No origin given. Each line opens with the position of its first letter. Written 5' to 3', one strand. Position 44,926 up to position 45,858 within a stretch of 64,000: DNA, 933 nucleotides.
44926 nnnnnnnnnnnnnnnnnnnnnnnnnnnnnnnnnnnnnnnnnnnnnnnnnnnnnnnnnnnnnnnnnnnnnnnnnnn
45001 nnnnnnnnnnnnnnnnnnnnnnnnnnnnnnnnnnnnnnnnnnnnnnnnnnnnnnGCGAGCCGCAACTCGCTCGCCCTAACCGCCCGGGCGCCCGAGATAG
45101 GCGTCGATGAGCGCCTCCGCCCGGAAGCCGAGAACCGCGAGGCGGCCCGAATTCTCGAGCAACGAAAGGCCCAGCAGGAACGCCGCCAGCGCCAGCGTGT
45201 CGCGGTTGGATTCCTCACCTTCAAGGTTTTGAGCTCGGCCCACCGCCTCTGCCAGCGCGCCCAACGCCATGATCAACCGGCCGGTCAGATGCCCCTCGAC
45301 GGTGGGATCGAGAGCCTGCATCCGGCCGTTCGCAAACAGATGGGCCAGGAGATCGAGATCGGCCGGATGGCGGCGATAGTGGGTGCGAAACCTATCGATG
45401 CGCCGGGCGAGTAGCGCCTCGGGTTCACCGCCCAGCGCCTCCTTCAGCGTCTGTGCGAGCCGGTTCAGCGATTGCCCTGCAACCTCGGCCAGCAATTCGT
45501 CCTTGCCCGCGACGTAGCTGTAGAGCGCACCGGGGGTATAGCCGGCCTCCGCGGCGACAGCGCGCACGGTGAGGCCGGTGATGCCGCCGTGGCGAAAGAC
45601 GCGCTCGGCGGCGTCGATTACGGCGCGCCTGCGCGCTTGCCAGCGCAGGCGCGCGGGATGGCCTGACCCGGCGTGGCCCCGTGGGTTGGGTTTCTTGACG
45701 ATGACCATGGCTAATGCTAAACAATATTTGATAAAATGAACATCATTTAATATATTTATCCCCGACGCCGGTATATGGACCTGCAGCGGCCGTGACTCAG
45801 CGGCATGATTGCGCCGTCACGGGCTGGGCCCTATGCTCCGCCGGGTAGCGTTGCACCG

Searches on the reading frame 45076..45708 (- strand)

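Call 41: search_protein_families(library=pfam, proteins=[window:45076-45708:-], max_evalue=0.00001)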
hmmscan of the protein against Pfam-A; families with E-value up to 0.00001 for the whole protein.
window:45076-45708:- (210 aa): 1 family
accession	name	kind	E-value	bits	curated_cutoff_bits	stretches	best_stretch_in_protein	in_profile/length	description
PF00440.29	TetR_N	-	7.3e-13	48.5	24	1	31-76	2-47/47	Bacterial regulatory proteins, tetR family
